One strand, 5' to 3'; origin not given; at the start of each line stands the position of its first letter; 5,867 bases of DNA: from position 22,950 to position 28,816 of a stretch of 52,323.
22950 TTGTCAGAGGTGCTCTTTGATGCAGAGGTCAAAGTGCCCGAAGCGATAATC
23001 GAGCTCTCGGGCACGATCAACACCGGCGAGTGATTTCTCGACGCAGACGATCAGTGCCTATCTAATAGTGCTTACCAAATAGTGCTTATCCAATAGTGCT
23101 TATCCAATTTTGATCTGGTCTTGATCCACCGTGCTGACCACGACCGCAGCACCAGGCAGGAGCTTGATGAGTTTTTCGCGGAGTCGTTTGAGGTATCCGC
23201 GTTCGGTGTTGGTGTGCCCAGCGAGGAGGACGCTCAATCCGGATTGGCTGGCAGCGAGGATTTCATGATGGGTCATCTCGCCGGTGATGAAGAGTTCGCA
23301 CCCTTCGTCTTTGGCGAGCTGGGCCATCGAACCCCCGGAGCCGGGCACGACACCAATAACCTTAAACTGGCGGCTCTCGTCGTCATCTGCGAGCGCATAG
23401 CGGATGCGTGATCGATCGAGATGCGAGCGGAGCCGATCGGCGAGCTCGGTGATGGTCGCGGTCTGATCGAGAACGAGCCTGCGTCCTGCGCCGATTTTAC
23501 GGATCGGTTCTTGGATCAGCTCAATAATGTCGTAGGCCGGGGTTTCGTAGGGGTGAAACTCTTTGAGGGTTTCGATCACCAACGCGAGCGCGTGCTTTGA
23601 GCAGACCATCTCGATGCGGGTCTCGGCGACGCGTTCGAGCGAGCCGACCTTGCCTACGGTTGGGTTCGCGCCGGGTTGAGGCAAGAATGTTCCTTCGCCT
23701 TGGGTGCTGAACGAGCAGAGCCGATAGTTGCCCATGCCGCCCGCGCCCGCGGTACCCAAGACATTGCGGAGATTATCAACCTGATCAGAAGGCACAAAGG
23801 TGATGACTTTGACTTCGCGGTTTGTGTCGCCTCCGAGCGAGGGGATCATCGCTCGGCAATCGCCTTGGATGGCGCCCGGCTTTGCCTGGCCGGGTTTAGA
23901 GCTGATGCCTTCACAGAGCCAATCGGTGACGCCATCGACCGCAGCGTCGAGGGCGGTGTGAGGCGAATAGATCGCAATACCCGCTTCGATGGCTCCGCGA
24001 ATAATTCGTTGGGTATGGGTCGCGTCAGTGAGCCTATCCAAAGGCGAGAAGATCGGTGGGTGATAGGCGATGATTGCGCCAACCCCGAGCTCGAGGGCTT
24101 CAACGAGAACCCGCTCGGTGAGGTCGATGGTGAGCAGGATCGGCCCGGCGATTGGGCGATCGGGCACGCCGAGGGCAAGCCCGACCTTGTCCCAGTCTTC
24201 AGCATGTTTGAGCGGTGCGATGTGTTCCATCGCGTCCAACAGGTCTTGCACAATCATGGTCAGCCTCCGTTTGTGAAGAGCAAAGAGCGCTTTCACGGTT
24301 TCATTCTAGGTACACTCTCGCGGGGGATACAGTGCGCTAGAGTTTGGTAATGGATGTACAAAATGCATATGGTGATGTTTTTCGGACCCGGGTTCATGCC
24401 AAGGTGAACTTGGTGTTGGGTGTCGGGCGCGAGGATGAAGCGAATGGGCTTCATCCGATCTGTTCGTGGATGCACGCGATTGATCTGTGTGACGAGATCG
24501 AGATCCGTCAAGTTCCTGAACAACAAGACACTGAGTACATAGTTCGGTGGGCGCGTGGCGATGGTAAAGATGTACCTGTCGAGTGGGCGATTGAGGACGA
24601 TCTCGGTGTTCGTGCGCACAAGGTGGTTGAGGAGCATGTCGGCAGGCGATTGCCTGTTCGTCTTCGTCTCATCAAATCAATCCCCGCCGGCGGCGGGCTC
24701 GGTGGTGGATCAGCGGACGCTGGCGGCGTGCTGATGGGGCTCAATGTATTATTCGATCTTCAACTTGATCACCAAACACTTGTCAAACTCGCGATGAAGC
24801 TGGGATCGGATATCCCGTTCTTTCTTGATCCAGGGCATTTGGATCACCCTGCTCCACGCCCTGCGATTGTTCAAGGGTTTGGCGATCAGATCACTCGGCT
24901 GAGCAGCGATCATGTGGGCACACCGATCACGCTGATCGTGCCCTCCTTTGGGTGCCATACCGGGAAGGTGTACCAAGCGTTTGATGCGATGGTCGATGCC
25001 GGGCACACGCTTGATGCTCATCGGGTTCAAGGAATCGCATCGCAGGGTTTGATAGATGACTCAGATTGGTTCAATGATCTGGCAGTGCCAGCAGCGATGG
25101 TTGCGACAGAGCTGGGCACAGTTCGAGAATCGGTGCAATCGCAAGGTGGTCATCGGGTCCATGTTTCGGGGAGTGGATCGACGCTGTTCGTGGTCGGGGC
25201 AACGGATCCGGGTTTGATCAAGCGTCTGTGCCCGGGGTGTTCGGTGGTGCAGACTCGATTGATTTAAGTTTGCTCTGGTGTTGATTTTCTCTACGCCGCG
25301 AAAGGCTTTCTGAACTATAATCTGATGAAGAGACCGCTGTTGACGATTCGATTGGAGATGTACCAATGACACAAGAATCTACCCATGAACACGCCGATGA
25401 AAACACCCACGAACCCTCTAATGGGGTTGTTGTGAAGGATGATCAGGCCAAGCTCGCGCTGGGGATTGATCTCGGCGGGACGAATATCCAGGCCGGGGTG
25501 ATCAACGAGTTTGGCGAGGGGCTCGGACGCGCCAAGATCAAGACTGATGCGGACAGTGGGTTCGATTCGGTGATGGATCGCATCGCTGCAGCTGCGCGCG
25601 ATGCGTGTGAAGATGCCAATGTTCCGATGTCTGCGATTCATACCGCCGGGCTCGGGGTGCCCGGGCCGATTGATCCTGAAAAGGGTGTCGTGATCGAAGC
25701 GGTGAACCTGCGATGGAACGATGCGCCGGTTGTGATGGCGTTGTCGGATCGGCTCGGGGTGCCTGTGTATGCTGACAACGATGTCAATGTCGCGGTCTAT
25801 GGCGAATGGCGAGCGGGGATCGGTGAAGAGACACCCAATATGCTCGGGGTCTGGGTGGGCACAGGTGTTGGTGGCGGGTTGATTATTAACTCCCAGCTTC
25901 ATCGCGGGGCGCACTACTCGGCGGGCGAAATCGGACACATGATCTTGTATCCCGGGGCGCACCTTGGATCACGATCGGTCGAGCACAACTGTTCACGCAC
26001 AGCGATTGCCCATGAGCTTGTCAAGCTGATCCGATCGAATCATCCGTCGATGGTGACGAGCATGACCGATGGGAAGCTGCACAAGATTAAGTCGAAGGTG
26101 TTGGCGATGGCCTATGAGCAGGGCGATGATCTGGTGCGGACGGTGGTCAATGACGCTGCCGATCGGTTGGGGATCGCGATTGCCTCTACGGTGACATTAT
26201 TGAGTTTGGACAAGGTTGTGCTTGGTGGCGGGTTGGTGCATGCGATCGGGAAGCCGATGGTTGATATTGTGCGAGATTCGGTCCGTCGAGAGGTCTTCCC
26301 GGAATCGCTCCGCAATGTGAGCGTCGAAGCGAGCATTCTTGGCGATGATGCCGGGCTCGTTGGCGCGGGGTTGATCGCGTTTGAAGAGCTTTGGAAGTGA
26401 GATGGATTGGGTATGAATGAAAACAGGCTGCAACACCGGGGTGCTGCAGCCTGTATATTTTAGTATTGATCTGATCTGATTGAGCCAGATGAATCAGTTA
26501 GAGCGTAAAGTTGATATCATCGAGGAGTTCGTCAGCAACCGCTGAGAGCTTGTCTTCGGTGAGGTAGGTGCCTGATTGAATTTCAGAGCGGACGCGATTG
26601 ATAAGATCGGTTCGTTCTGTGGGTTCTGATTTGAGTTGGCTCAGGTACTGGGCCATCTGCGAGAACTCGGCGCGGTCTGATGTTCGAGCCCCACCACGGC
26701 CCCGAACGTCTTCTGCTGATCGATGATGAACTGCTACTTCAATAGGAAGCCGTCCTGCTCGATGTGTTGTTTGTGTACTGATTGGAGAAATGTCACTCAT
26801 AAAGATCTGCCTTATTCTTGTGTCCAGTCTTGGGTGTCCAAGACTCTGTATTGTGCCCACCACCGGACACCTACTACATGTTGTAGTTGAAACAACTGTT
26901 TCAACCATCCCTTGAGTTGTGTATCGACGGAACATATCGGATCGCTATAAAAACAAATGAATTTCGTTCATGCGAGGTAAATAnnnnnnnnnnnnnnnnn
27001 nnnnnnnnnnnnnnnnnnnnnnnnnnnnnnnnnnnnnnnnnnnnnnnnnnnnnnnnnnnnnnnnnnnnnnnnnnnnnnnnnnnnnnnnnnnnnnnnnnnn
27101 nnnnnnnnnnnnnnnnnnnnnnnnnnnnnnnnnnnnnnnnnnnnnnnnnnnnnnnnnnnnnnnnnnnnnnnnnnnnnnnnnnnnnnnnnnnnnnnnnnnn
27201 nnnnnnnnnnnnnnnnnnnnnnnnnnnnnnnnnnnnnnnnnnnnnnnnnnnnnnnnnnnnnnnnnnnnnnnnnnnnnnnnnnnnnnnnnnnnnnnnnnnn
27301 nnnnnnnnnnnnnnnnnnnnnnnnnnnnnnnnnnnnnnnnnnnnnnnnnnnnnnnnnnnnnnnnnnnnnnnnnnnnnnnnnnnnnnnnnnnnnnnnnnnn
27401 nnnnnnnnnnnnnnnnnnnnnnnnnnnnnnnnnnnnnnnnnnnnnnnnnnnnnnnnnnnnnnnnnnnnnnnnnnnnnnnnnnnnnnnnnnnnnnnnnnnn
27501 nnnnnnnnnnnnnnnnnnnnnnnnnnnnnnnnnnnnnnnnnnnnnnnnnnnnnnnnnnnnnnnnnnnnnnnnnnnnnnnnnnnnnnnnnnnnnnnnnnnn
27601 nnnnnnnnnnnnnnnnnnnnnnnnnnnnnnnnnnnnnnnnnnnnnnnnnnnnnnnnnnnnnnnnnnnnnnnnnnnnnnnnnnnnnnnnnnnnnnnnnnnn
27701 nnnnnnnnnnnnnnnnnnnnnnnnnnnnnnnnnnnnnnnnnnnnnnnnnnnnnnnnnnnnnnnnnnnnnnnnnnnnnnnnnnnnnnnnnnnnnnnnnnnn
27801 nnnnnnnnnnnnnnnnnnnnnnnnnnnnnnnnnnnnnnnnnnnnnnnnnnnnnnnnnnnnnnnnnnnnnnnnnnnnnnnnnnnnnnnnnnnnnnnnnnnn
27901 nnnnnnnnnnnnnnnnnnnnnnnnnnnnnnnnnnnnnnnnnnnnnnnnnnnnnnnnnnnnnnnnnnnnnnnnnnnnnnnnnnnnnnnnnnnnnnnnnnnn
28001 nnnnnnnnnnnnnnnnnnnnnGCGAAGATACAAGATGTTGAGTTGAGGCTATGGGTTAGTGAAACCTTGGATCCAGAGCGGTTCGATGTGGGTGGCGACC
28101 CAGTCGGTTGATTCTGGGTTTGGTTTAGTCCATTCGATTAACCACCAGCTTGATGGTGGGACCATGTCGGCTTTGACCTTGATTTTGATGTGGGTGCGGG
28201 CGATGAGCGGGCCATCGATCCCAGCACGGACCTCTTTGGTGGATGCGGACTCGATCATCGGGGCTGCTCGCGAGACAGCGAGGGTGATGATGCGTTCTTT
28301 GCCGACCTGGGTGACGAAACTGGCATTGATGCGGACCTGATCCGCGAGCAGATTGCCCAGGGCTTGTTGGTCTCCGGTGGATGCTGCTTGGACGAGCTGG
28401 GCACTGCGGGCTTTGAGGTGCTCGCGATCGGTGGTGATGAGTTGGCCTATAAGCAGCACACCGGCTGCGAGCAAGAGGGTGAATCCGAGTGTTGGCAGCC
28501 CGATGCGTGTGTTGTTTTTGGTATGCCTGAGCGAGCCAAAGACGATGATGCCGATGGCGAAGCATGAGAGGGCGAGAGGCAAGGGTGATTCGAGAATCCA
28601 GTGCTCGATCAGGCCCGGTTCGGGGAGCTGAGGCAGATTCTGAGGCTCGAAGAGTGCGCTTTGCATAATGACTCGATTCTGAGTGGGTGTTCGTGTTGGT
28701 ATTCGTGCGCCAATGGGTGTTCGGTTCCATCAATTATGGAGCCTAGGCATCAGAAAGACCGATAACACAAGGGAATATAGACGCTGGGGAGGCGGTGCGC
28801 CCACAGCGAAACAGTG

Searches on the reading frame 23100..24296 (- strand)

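Call 20: search_protein_families(library=pfam, proteins=[window:23100-24296:-], max_evalue=0.001)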
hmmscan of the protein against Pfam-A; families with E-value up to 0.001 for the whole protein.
window:23100-24296:- (398 aa): 1 family
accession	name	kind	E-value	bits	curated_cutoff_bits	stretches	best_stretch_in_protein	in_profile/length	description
PF01784.24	DUF34_NIF3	-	2.7e-58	198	23.4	1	14-392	1-254/256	Duf34/NIF3 (NGG1p interacting factor 3)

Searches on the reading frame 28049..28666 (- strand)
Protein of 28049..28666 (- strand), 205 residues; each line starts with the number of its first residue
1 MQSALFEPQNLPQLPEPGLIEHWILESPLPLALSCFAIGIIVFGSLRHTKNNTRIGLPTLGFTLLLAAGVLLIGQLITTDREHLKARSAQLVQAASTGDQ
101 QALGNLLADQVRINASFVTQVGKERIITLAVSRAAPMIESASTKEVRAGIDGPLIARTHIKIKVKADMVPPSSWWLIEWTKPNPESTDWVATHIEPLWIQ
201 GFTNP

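Call 20: search_protein_families(library=pfam, proteins=[window:28049-28666:-], max_evalue=0.001)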
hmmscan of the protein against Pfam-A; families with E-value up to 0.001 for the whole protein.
window:28049-28666:- (205 aa): 0 families

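Call 42: search_protein_families(library=ncbifam, proteins=[window:28049-28666:-], max_evalue=0.00001)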
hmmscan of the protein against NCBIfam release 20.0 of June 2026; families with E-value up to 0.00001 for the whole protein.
window:28049-28666:- (205 aa): 0 families

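Call 83: search_protein_families(library=pfam, proteins=[window:28049-28666:-], max_evalue=1)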
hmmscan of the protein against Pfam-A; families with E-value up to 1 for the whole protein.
window:28049-28666:- (205 aa): 3 families
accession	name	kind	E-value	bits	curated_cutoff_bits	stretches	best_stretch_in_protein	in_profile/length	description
PF06912.16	DUF1275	-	0.0081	16.4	25.4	1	31-120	52-133/193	Protein of unknown function (DUF1275)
PF12997.12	DUF3881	-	0.02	14.6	27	1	83-136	162-215/283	Domain of unknown function, E. rectale Gene description (DUF3881)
PF14534.12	DUF4440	-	0.036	15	25.2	1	85-166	2-83/107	Domain of unknown function (DUF4440)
